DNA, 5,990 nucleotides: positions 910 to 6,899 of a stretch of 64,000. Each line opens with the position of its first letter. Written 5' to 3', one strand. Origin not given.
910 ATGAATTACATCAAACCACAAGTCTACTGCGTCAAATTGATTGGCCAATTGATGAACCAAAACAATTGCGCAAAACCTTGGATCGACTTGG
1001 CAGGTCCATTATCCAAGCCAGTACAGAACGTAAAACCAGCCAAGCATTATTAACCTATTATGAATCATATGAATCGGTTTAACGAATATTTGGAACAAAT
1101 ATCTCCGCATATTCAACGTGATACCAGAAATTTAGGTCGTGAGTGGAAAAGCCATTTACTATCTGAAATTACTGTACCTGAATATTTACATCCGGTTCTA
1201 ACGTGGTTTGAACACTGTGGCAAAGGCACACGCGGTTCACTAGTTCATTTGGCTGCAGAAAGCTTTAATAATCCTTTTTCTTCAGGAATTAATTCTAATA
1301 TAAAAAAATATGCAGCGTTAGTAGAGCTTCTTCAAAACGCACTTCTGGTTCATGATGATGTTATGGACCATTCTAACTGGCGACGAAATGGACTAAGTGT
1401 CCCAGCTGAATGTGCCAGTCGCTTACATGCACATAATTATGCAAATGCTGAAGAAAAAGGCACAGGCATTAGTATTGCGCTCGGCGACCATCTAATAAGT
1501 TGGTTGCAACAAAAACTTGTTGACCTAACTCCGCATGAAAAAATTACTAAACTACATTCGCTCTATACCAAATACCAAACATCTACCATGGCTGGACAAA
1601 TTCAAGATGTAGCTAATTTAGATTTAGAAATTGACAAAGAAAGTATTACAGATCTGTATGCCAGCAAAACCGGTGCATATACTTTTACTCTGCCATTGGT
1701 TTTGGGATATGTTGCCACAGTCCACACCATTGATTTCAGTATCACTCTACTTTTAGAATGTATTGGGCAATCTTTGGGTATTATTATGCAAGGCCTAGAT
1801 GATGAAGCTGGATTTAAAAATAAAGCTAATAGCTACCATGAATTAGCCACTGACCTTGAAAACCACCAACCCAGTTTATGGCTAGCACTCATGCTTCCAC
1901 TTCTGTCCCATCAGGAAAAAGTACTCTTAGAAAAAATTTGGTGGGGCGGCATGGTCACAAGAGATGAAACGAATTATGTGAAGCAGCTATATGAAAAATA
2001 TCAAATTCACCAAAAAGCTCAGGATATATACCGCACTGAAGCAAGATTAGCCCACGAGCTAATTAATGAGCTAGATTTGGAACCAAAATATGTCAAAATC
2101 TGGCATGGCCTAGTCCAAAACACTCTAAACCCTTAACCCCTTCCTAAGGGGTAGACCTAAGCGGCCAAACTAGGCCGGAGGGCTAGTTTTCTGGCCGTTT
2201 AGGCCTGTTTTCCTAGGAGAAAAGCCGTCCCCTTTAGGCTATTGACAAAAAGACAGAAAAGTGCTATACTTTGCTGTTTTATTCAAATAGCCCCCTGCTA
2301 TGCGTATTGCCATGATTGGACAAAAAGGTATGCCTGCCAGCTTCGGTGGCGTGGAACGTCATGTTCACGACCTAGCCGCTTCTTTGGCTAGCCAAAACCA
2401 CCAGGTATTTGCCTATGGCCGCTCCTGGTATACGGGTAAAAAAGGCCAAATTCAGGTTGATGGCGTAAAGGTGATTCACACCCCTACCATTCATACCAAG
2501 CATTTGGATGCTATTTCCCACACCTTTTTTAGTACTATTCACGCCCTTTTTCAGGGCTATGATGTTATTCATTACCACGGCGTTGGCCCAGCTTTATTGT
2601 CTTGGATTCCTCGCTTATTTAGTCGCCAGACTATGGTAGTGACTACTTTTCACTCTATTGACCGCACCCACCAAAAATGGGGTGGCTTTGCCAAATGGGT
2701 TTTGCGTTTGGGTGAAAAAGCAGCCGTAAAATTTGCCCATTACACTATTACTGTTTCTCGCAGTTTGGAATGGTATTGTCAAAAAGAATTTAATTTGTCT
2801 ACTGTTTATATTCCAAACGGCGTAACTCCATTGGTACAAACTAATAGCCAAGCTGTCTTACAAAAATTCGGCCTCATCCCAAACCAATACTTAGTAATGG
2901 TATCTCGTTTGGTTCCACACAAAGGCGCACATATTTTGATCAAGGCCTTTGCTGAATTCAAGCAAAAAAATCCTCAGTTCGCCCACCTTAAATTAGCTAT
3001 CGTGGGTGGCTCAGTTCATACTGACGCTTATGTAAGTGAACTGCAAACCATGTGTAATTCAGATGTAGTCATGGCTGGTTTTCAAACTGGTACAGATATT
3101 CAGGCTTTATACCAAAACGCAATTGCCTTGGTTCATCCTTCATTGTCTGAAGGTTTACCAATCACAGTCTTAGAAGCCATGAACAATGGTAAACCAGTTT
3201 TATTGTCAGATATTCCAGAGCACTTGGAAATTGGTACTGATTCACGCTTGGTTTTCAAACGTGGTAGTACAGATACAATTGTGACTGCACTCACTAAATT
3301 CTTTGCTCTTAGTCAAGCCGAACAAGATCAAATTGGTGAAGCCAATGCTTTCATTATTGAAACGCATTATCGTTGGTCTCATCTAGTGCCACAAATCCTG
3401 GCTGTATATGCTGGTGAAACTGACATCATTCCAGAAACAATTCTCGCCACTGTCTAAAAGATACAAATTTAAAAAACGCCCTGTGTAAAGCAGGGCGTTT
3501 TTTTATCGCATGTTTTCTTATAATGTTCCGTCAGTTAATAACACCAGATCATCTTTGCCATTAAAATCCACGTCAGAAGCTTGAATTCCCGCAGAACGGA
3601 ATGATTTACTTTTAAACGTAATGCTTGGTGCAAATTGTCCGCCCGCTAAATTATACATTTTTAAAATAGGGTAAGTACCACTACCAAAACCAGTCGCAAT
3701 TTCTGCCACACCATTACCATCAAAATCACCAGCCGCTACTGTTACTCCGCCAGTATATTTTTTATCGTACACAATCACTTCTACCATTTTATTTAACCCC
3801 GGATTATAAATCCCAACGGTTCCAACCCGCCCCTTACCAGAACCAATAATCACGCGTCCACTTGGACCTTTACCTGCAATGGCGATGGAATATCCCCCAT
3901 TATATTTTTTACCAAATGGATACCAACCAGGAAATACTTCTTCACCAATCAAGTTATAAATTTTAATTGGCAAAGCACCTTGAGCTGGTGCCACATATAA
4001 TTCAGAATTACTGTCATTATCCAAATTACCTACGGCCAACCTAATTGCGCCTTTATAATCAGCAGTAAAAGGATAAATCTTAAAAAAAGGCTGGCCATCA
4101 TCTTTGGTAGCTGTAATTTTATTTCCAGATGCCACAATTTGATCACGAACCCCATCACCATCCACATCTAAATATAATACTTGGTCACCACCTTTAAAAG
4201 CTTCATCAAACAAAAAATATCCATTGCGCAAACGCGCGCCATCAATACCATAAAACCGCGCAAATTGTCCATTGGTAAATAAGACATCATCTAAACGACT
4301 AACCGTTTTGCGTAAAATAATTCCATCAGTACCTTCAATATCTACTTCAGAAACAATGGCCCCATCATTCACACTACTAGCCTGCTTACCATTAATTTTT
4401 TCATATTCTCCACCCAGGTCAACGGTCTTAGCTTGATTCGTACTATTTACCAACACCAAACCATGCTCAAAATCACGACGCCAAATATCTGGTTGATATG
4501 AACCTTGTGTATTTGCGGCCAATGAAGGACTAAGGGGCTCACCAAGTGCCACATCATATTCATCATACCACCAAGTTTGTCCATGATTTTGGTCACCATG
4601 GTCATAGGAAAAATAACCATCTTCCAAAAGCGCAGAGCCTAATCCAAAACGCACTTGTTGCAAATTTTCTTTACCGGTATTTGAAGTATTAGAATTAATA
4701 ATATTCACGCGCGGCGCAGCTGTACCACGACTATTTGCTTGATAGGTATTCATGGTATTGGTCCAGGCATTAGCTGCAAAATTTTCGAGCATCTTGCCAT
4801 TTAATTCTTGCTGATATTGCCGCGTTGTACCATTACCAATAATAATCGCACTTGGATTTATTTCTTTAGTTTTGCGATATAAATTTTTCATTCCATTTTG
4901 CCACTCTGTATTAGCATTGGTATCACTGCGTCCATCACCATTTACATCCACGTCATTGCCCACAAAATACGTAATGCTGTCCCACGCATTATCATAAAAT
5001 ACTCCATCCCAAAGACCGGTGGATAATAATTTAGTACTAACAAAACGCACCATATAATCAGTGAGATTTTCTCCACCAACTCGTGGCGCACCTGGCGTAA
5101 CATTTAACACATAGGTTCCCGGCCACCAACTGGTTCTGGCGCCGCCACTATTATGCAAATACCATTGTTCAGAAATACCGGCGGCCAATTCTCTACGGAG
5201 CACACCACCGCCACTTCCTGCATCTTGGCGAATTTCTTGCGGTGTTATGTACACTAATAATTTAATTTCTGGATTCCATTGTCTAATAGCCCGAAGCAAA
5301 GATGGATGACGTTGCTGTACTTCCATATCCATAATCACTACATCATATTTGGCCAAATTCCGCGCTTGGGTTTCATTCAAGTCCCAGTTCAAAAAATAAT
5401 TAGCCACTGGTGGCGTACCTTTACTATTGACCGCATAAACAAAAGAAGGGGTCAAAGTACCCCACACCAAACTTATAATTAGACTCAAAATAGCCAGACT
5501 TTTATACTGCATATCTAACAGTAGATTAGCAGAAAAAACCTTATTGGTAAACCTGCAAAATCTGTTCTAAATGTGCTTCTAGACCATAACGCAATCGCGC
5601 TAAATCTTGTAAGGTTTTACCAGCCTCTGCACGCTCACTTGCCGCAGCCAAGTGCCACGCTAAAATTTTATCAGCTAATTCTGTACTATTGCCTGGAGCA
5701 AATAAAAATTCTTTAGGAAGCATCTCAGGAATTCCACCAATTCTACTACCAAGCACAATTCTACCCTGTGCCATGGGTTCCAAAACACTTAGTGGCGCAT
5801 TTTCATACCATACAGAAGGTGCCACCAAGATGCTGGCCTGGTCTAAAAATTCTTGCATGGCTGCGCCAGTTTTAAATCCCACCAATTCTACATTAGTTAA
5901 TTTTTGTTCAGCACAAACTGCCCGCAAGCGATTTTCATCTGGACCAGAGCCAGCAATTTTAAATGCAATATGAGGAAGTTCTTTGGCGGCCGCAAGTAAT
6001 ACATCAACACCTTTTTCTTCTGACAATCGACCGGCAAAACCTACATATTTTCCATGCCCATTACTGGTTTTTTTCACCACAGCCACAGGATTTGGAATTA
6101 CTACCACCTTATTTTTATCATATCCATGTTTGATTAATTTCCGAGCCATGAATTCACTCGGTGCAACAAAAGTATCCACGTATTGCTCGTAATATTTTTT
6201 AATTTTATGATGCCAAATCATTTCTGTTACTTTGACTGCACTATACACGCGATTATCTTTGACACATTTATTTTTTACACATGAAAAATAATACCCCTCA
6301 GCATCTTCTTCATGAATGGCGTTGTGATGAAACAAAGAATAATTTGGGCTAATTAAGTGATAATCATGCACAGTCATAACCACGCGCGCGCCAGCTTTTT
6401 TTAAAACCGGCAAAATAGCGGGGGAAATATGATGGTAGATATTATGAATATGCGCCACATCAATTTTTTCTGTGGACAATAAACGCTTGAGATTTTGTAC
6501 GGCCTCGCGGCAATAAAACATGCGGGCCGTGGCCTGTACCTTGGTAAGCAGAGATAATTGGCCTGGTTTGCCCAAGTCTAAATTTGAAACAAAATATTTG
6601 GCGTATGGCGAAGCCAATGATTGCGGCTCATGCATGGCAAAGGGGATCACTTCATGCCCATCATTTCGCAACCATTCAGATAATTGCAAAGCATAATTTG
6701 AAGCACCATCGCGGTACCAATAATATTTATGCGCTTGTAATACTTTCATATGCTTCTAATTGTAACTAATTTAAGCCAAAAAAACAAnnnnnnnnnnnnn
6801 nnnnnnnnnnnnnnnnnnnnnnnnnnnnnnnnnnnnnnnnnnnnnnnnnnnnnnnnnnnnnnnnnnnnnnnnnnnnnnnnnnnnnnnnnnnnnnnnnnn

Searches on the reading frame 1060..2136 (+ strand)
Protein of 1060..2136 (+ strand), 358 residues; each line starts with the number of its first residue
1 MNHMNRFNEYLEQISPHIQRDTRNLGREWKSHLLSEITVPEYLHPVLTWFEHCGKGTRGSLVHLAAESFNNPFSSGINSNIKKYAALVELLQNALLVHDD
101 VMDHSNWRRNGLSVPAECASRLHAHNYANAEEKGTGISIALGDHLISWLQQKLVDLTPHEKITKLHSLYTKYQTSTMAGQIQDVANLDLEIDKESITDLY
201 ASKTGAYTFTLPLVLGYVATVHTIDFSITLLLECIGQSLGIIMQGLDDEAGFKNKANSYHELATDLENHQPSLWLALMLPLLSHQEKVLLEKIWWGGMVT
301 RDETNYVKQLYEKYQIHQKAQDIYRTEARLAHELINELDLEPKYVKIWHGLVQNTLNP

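Call 90: search_protein_families(library=pfam, proteins=[window:1060-2136:+], max_evalue=0.001)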
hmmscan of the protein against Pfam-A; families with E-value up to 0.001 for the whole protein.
window:1060-2136:+ (358 aa): 1 family
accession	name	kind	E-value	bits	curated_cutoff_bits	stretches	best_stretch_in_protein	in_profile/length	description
PF00348.22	polyprenyl_synt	-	3.4e-27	95.7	27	1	45-293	7-233/251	Polyprenyl synthetase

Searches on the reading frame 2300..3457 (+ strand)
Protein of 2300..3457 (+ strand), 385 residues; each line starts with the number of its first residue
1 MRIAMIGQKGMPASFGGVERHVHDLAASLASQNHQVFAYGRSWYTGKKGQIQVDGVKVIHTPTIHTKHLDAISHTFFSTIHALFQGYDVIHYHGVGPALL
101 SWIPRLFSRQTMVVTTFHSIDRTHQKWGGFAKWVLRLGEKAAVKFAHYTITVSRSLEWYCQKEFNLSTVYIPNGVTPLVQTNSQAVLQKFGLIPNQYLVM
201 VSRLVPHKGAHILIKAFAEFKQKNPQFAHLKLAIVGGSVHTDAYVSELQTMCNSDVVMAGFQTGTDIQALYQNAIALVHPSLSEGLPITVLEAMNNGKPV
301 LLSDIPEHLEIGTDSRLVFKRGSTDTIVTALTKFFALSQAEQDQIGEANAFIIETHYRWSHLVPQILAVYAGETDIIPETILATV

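Call 90: search_protein_families(library=pfam, proteins=[window:2300-3457:+], max_evalue=0.001)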
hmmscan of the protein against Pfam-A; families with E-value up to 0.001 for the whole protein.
window:2300-3457:+ (385 aa): 6 families
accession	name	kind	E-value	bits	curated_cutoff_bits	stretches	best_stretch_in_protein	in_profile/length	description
PF00534.26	Glycos_transf_1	-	2.5e-27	96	26.4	1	196-345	16-165/172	Glycosyl transferases group 1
PF13692.12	Glyco_trans_1_4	-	2.9e-22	79.9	27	1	196-333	2-138/142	Glycosyl transferases group 1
PF13439.12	Glyco_transf_4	-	3.3e-20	73.2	28.5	1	15-175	1-166/170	Glycosyltransferase Family 4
PF13579.12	Glyco_trans_4_4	-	2e-14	54.7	29.7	1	16-173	1-157/158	Glycosyl transferase 4-like domain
PF20706.3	GT4-conflict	-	1.9e-09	37.4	26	1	141-304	142-312/385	Family 4 Glycosyltransferase in conflict systems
PF09314.17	DUF1972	-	0.00011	22.3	25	0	3-34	4-35/186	Domain of unknown function (DUF1972)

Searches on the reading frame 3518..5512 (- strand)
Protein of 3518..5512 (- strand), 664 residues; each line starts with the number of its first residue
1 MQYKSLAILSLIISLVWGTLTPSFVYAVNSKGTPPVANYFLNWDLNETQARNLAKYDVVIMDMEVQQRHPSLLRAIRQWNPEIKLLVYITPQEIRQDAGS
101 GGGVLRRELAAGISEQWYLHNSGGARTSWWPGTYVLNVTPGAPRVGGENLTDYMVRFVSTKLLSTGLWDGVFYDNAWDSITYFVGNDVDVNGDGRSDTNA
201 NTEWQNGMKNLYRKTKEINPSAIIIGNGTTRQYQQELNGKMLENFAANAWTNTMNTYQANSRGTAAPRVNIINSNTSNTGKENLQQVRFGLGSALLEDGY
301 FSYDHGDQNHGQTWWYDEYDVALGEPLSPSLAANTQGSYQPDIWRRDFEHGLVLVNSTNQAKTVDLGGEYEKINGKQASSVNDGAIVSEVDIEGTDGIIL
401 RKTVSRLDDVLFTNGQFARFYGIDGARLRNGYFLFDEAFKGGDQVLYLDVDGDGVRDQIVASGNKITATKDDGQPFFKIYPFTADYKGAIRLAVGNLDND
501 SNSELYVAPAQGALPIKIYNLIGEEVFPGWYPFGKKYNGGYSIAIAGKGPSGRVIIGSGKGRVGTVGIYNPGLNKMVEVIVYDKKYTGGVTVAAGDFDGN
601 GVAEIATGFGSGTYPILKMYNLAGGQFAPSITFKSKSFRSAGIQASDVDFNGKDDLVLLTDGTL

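Call 90: search_protein_families(library=pfam, proteins=[window:3518-5512:-], max_evalue=0.001)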
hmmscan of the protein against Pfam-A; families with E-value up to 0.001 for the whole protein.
window:3518-5512:- (664 aa): 2 families
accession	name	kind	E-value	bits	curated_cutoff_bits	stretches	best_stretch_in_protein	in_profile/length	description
PF14885.12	GHL15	-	5.9e-38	131.8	27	1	77-351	1-270/271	Hypothetical glycosyl hydrolase family 15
PF13517.12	FG-GAP_3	-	1.3e-09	38.9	26.9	0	449-507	1-61/61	FG-GAP-like repeat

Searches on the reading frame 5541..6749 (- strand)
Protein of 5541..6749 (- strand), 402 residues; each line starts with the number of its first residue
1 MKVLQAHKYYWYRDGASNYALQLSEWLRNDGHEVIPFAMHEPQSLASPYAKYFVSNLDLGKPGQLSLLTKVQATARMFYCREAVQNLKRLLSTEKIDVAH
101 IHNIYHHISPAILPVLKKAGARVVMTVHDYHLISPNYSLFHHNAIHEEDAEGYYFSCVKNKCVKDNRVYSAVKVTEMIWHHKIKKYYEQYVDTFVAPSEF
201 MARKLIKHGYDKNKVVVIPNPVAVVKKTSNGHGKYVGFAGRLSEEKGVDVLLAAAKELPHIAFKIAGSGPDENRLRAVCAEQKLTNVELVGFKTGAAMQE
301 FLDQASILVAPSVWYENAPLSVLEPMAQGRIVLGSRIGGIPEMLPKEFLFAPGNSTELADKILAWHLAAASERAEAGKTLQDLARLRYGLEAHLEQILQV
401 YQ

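Call 25: search_protein_families(library=pfam, proteins=[window:5541-6749:-], max_evalue=0.01)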
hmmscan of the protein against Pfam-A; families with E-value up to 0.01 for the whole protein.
window:5541-6749:- (402 aa): 6 families
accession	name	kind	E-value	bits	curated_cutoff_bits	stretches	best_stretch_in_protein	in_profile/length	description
PF13692.12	Glyco_trans_1_4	-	2.5e-26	93.1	27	1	234-364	2-138/142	Glycosyl transferases group 1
PF00534.26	Glycos_transf_1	-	1.7e-25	90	26.4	1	226-365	8-155/172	Glycosyl transferases group 1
PF13439.12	Glyco_transf_4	-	3.3e-19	70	28.5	1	14-222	2-166/170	Glycosyltransferase Family 4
PF13579.12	Glyco_trans_4_4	-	2.9e-15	57.4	29.7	2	15-130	2-104/158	Glycosyl transferase 4-like domain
PF13524.12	Glyco_trans_1_2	-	2.1e-05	24.9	25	1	251-398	5-143/144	Glycosyl transferase-like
PF24797.1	Beta-prop_WDR35_TULP_N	-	0.0027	17.4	80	1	143-245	178-277/332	WDR35/TULP4 N-terminal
